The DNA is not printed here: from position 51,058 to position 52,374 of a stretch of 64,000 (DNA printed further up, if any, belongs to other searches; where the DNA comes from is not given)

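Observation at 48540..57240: Low-GC island with a molybdenum hydroxylase module inserted directly upstream of the str operon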

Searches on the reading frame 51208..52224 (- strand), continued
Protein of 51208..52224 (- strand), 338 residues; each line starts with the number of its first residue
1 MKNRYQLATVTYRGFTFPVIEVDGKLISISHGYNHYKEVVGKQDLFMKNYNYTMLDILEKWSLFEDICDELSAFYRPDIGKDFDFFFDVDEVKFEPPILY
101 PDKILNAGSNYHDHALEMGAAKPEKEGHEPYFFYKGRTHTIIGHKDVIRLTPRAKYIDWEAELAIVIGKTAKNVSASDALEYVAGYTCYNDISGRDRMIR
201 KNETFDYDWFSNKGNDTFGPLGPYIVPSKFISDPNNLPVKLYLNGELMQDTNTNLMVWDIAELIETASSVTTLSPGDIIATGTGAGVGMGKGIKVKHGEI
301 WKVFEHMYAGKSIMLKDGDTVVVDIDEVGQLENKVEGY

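Call 33: find_related_loci(query=A1, collection=genome_contigs, flank=10000)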
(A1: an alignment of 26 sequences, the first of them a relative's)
Query A1 (338 aa) in genome_contigs; peptide patterns used: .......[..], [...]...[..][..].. (x = any residue, [..] = any of these).
76 stretches matched a pattern; 11 encode a relative of the query (tblastn E <= 1e-3); 11 distinct loci.
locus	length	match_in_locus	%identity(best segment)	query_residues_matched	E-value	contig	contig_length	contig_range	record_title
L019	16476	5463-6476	75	1-338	1e-179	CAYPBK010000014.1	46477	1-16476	MAG TPA_asm: uncultured Clostridiaceae bacterium isolate SRP294416_co3_817 genome assembly, contig: NODE_724_length_4647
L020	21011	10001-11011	61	3-338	7e-142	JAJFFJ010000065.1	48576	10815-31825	MAG: Alphaproteobacteria bacterium isolate OFTM385 OFTM385_64, whole genome shotgun sequence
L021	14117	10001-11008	60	5-337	5e-140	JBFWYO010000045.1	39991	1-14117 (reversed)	MAG: Alphaproteobacteria bacterium isolate CA_2019_TPBS_166 NODE_5614_length_39991_cov_4.668824_TPBS, whole genome shotg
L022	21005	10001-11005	59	5-338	9e-137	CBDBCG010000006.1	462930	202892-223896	MAG: Alphaproteobacteria bacterium isolate 0bf2ae11-f7ef-4b98-947a-5f0f4121c03f genome assembly, contig: contig_6, whole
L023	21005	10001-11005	60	5-338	2e-136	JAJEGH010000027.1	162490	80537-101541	MAG: Alphaproteobacteria bacterium isolate p16x44bins.53 k141_714605, whole genome shotgun sequence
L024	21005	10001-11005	59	5-338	5e-136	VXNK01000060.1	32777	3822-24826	MAG: Rhodospirillaceae bacterium isolate SB0661_bin_7 NODE_1329_length_32777_cov_34.725200, whole genome shotgun sequenc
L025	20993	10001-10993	60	5-335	2e-134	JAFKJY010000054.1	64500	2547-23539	MAG: Hyphomicrobiales bacterium isolate SCN18_10_11_15_R4_B_69_13 SCN18_10_11_15_R4_B_scaffold_278, whole genome shotgun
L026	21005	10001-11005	58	5-338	1e-134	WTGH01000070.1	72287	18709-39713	MAG: Rhodospirillaceae bacterium isolate CO36386bin_9 NODE_225_length_72287_cov_38.602600, whole genome shotgun sequence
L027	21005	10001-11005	58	5-338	5e-133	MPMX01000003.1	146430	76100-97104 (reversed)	MAG: Rhodospirillaceae bacterium bin65 NODE_158_length_146430_cov_17.5708_ID_315, whole genome shotgun sequence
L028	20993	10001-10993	58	5-335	5e-129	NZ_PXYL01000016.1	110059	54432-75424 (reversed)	Pseudaminobacter soli (ex Li et al. 2025) strain JCM 19897 ZB100015, whole genome shotgun sequence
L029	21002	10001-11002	60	5-335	1e-138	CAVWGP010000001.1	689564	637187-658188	MAG: uncultured Alphaproteobacteria bacterium isolate MFD04651.bin.1.173 genome assembly, contig: contig_1359, whole gen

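Call 35: search_protein_families(library=ncbifam, proteins=[L017:8086-8631:+, L017:8618-9229:+, L017:9297-9917:-, L018:5383-6852:-, L018:11065-11538:+, L017:1616-2638:+], max_evalue=0.00001)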
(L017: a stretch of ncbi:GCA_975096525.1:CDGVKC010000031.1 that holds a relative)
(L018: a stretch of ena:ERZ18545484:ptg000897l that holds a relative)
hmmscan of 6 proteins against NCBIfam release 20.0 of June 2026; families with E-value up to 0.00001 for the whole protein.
L017:8086-8631:+ (181 aa): 2 families
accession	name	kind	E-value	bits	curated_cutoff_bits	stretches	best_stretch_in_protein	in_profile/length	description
TIGR03845.1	sulfopyru_alph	equivalog_domain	1.4e-28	99.8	147.95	1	11-161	5-155/160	sulfopyruvate decarboxylase subunit alpha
TIGR03297.1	Ppyr-DeCO2ase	equivalog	9.1e-21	74.3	312.5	1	19-168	2-157/360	phosphonopyruvate decarboxylase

L017:8618-9229:+ (203 aa): 4 families
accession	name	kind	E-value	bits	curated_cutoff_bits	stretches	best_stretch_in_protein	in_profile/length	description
NF004813.0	PRK06163.1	equivalog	2.3e-29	102.6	240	1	1-175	13-186/202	hypothetical protein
TIGR03846.1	sulfopy_beta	equivalog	2e-25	89.7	221.5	1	3-167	1-163/182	sulfopyruvate decarboxylase subunit beta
TIGR03297.1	Ppyr-DeCO2ase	equivalog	2.4e-24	86.1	312.5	1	1-187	171-359/360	phosphonopyruvate decarboxylase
NF005760.0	PRK07586.1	equivalog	1.5e-06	27.5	363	1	45-104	385-443/514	acetolactate synthase large subunit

L017:9297-9917:- (206 aa): 3 families
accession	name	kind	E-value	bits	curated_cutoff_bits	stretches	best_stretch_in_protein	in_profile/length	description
TIGR03424.1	urea_degr_1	equivalog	4.5e-25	88.4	284.7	1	5-201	2-194/198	urea amidolyase associated protein UAAP2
TIGR03425.1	urea_degr_2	hypoth_equivalog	1.4e-18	66.9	205.95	1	10-204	6-202/233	urea amidolyase associated protein UAAP1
NF053776.1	TmaoDeMthMsil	equivalog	2.6e-18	65.9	1100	1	5-194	163-351/763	trimethylamine N-oxide demethylase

L018:5383-6852:- (489 aa): 24 families
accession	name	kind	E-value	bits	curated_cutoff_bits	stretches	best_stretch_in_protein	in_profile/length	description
NF004701.0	PRK06038.1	equivalog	2.5e-39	135.2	609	1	205-459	175-425/432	N-ethylammeline chlorohydrolase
NF006549.0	PRK09045.1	equivalog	2.5e-37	128.6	540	1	203-454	184-433/444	TRZ/ATZ family hydrolase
NF006055.0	PRK08203.1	equivalog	6.9e-37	127.1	532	1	204-458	199-448/455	8-oxoguanine deaminase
NF005557.0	PRK07228.1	equivalog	1.3e-35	123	522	1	219-457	196-434/445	5'-deoxyadenosine deaminase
NF006252.0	PRK08393.1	equivalog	6.5e-33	114.4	617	1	197-454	164-417/424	N-ethylammeline chlorohydrolase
NF006681.0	PRK09229.1-2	equivalog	1.3e-31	109.9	362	1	22-448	16-437/451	formimidoylglutamate deiminase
NF009059.0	PRK12393.1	equivalog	6e-31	107.6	543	1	23-454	24-449/460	amidohydrolase family protein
NF005540.0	PRK07203.1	equivalog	1.7e-27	96.2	444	1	187-458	171-436/444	putative aminohydrolase SsnA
TIGR03314.1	Se_ssnA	subfamily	2.2e-25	89.4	455.5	1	188-458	171-435/441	putative selenium metabolism protein SsnA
NF004995.0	PRK06380.1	subfamily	5.3e-25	88.3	567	1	200-450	164-413/418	metal-dependent hydrolase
TIGR02022.1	hutF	equivalog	6.6e-25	87.7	413.05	1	23-445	14-440/455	formimidoylglutamate deiminase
NF006056.0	PRK08204.1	subfamily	4.1e-22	78.6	391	1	257-455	230-435/449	hypothetical protein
TIGR02967.1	guan_deamin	equivalog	1.2e-20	73.9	375.4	1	220-399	184-363/401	guanine deaminase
NF004801.0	PRK06151.1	subfamily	1.5e-20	73.5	416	1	103-459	113-457/491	chlorohydrolase family protein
NF012037.0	PRK15493.1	equivalog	4e-20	72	779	1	212-453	187-426/435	bifunctional S-methyl-5'-thioadenosine deaminase/S-adenosylhomocysteine deaminase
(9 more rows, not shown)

L018:11065-11538:+ (157 aa): 0 families

L017:1616-2638:+ (340 aa): 3 families
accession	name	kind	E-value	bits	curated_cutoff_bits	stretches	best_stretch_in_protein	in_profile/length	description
TIGR01728.1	SsuA_fam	subfamily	8.3e-15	54.8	163.5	1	56-326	29-289/290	aliphatic sulfonate ABC transporter substrate-binding protein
TIGR01729.1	taurine_ABC_bnd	equivalog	1.6e-09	37.6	304.25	1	60-258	30-216/300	taurine ABC transporter substrate-binding protein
NF008553.0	PRK11480.1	equivalog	2.7e-07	30.1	490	1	61-259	55-239/320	taurine ABC transporter substrate-binding protein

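Call 40: search_protein_families(library=pfam, proteins=[L028:3514-4950:-, L028:4943-6037:-, L028:6040-7239:-, L028:7275-8408:-, L028:11062-11910:+, L028:11907-12647:+, L028:12626-13468:+, L028:13530-14138:+, L028:14144-14773:+, L028:15215-16168:+], max_evalue=0.00001)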
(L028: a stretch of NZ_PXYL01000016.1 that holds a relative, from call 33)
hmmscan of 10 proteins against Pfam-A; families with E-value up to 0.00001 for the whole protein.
L028:3514-4950:- (478 aa): 2 families
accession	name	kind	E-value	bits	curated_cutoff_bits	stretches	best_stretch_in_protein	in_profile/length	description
PF01979.26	Amidohydro_1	-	9.4e-36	124.2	25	1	59-427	1-344/345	Amidohydrolase family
PF07969.17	Amidohydro_3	-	3.8e-11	43.6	29.7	1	205-428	254-471/472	Amidohydrolase family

L028:4943-6037:- (364 aa): 1 family
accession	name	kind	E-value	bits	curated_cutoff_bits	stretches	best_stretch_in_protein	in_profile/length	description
PF00528.27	BPD_transp_1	-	8e-19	68.5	26.4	1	171-360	1-183/184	Binding-protein-dependent transport system inner membrane component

L028:6040-7239:- (399 aa): 1 family
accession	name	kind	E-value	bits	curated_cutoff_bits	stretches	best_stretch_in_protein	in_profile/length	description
PF00528.27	BPD_transp_1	-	5.1e-14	52.8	26.4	1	225-390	22-178/184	Binding-protein-dependent transport system inner membrane component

L028:7275-8408:- (377 aa): 1 family
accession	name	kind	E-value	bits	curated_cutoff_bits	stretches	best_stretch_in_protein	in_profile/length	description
PF00497.25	SBP_bac_3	-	6.3e-14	52.3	26.4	1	74-284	1-114/132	Bacterial extracellular solute-binding proteins, family 3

L028:11062-11910:+ (282 aa): 1 family
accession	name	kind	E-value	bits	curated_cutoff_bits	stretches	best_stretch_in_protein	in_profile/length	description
PF00005.33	ABC_tran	-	1.5e-30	107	25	1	49-188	1-136/137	ABC transporter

L028:11907-12647:+ (246 aa): 1 family
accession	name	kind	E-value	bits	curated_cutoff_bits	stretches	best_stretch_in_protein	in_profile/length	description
PF00528.27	BPD_transp_1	-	3.1e-16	60.1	26.4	1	73-236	1-176/184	Binding-protein-dependent transport system inner membrane component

L028:12626-13468:+ (280 aa): 1 family
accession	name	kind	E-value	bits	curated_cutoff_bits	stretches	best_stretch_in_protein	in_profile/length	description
PF00528.27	BPD_transp_1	-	1.6e-20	74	26.4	1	99-268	1-182/184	Binding-protein-dependent transport system inner membrane component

L028:13530-14138:+ (202 aa): 3 families
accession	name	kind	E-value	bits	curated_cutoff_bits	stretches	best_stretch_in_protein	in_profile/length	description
PF01381.28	HTH_3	-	4.9e-12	46.1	23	1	31-86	1-55/55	Helix-turn-helix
PF13560.12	HTH_31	-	1.7e-11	44.7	27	1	26-81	1-56/64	Helix-turn-helix domain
PF12844.13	HTH_19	-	6.2e-07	29.7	30.2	1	28-88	1-60/64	Helix-turn-helix domain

L028:14144-14773:+ (209 aa): 5 families
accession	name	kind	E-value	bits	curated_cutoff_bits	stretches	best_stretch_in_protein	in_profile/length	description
PF07883.17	Cupin_2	-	1.2e-15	57.3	27.2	1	135-203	4-70/70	Cupin domain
PF01381.28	HTH_3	-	4.9e-13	49.3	23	1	32-85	1-54/55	Helix-turn-helix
PF13560.12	HTH_31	-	2.6e-12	47.3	27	1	29-70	3-45/64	Helix-turn-helix domain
PF02311.25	AraC_binding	-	1.8e-07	31.4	21.1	1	136-202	8-74/135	AraC-like ligand binding domain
PF12844.13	HTH_19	-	3.2e-07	30.6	30.2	1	29-84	1-56/64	Helix-turn-helix domain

L028:15215-16168:+ (317 aa): 1 family
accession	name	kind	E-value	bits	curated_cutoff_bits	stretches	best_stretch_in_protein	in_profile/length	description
PF00528.27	BPD_transp_1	-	4.4e-19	69.3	26.4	1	89-284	3-180/184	Binding-protein-dependent transport system inner membrane component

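Call 61: search_protein_families(library=pfam, proteins=[L016:5310-6455:+], max_evalue=0.001)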
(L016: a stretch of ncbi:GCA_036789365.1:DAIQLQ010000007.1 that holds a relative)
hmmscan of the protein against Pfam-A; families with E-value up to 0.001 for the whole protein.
L016:5310-6455:+ (381 aa): 0 families

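Call 66: search_dna_similar(query=window:51208-52224:-, collection=plasmids, mode=protein, max_rows=12)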
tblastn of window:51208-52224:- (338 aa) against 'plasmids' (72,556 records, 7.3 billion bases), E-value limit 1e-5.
Records with a match: 1111; places in all: 1636; records where one place covers at least 80% of the query: 16.
Best place of each record, by identity: <60% 1111.
By first word of the organism name: Rhizobium 97; Sinorhizobium 93; Klebsiella 86; Streptomyces 42; Burkholderia 36; Rhodococcus 35; Escherichia 29; Paraburkholderia 24; Azospirillum 22; Agrobacterium 21; and 175 more.
By predicted mobility (MOB-suite, as given by PLSDB): non-mobilizable 756; conjugative 182; mobilizable 173.
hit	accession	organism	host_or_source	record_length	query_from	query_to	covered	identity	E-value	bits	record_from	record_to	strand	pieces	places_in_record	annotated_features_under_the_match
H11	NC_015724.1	Cupriavidus necator N-1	soil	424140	5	336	98%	37.1%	2e-44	170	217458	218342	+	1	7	fumarylacetoacetate hydrolase family protein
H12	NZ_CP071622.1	Rhizobium bangladeshense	lentil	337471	1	334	99%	32.3%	3e-33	137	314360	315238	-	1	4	fumarylacetoacetate hydrolase family protein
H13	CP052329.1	Klebsiella pneumoniae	Homo sapiens,blood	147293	19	335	94%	34.0%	6e-24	110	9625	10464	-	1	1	fumarylacetoacetate hydrolase family protein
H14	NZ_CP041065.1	Priestia megaterium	cell culture,soil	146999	97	336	71%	43.8%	5e-47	177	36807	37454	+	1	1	fumarylacetoacetate hydrolase family protein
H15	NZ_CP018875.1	Priestia megaterium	Camellia oleifera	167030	97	336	71%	43.8%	5e-47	177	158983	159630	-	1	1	fumarylacetoacetate hydrolase family protein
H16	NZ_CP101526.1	Burkholderia arboris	mixed culture,soil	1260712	101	335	70%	44.3%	7e-48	179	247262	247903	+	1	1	none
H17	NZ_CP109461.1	Streptomyces sp. NBC_01454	-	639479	97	335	71%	43.4%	2e-43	166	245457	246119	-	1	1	fumarylacetoacetate hydrolase family protein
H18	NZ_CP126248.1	Arthrobacter sp. zg-Y820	Marmot,single cell,the intestinal ...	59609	97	337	71%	40.6%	3e-31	131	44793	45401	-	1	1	fumarylacetoacetate hydrolase family protein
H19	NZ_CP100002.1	Halorussus vallis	cell culture,saline soil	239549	57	333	82%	35.3%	1e-28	124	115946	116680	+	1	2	fumarylacetoacetate hydrolase family protein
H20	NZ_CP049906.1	Diaphorobacter sp. HDW4B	single bacterial strain,Hydrophilus ...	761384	101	335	70%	41.3%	3e-42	163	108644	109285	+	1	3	fumarylacetoacetate hydrolase family protein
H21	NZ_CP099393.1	Natronococcus sp. CG52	cell culture,salt lake sediment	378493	97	335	71%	40.6%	8e-33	136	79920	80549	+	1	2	fumarylacetoacetate hydrolase family protein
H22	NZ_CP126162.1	Haloarcula pelagica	cell culture,sediment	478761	97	335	71%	40.2%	2e-32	134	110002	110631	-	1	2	rhcF: 2,4-diketo-3-deoxy-L-rhamnonate hydrolase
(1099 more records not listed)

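Call 71: find_related_loci(query=A1, collection=metagenome_contigs, flank=10000)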
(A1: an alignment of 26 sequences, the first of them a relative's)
Query A1 (338 aa) in metagenome_contigs; peptide patterns used: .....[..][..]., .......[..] (x = any residue, [..] = any of these).
128 stretches matched a pattern; 26 encode a relative of the query (tblastn E <= 1e-3); 26 distinct loci.
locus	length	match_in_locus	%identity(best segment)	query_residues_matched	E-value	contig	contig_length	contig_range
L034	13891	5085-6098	74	1-338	5e-177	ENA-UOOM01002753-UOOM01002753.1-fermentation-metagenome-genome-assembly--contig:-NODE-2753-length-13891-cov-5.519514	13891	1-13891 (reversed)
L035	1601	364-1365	67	5-335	6e-171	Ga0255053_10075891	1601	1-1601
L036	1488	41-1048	66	3-335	1e-168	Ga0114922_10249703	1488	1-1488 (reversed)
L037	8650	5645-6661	65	1-336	1e-151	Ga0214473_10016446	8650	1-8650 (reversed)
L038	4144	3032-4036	65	5-336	9e-152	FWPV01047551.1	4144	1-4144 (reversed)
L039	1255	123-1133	59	1-336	2e-154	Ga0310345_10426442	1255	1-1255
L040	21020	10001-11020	59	1-338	2e-138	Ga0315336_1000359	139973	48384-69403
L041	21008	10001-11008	64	5-337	1e-147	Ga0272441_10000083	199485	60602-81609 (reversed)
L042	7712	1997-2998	58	5-335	4e-136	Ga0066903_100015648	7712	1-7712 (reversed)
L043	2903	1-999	59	7-338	3e-141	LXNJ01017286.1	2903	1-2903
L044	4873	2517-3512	59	5-335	5e-136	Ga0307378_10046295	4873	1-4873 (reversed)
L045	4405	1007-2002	59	5-335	9e-137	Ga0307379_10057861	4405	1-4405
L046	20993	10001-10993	59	5-335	3e-134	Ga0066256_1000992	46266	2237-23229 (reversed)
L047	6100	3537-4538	58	5-335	5e-134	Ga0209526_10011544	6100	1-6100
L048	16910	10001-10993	60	5-335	1e-133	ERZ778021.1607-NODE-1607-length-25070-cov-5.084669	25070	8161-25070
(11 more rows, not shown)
